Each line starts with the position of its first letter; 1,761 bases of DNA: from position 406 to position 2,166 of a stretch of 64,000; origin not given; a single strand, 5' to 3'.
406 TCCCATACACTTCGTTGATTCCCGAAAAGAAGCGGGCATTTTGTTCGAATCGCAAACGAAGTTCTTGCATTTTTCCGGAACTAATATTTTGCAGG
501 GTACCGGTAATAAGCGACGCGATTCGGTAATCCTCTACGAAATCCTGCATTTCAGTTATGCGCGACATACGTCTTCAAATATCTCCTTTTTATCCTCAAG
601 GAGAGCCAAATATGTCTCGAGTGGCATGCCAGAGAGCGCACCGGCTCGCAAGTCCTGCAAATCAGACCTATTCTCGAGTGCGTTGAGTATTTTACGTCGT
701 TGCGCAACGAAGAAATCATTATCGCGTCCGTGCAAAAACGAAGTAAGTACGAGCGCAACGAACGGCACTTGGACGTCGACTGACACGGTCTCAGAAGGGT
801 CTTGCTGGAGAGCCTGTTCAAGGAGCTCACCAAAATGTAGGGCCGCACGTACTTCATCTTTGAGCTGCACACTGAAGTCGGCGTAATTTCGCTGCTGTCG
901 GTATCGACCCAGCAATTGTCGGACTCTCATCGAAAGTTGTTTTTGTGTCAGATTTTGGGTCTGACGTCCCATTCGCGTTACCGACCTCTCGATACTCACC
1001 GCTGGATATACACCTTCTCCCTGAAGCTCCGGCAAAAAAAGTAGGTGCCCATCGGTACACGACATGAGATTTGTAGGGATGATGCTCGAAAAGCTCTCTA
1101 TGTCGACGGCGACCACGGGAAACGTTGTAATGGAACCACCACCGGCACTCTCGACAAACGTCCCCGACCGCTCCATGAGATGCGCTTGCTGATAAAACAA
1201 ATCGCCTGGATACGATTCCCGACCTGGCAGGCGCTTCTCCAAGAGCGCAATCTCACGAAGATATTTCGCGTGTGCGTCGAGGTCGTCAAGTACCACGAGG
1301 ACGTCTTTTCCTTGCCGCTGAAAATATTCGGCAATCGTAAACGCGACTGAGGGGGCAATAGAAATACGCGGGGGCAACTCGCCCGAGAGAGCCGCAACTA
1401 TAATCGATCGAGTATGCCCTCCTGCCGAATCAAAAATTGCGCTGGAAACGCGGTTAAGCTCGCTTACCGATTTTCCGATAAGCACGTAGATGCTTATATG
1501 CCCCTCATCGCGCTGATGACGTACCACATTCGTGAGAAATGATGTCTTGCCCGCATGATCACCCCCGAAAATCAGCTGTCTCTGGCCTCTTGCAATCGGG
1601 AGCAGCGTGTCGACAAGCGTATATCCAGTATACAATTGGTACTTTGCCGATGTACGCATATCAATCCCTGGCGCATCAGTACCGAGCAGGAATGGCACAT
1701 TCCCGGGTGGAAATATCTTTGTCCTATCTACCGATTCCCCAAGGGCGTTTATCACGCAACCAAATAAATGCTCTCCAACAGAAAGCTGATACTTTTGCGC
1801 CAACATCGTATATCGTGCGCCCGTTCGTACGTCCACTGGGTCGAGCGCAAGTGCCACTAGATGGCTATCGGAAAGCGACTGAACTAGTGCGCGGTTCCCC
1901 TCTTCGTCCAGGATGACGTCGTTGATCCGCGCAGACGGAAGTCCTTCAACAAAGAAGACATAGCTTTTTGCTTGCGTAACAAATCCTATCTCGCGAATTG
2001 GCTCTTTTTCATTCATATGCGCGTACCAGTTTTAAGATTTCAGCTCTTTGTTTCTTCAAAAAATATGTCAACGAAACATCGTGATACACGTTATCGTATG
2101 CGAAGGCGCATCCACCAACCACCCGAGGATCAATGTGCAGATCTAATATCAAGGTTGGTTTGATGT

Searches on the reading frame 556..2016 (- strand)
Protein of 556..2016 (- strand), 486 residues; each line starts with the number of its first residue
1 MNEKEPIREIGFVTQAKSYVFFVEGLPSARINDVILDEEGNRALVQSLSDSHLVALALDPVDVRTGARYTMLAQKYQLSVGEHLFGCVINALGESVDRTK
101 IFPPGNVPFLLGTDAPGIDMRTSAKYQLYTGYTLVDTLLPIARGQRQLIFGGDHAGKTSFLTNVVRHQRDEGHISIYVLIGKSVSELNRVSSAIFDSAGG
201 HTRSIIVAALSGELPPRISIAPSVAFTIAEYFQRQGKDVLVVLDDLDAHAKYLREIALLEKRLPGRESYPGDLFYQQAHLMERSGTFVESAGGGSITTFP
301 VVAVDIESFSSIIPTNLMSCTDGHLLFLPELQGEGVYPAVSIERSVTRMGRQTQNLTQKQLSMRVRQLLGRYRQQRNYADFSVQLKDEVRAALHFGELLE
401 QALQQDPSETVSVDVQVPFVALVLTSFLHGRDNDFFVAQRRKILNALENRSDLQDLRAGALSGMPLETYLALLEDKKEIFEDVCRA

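Call 17: search_protein_families(library=pfam, proteins=[window:556-2016:-], max_evalue=0.001)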
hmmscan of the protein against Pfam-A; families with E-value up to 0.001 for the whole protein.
window:556-2016:- (486 aa): 3 families
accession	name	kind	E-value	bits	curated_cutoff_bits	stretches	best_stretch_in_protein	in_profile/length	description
PF00006.31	ATP-synt_ab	-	8.2e-57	192.7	29.5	1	131-346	1-212/213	ATP synthase alpha/beta family, nucleotide-binding domain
PF00306.32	ATP-synt_ab_C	-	1.1e-06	29.5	27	1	357-450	4-97/126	ATP synthase alpha/beta chain, C terminal domain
PF01637.24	ATPase_2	-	0.00091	19.5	33.2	0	147-262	23-134/225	ATPase domain predominantly from Archaea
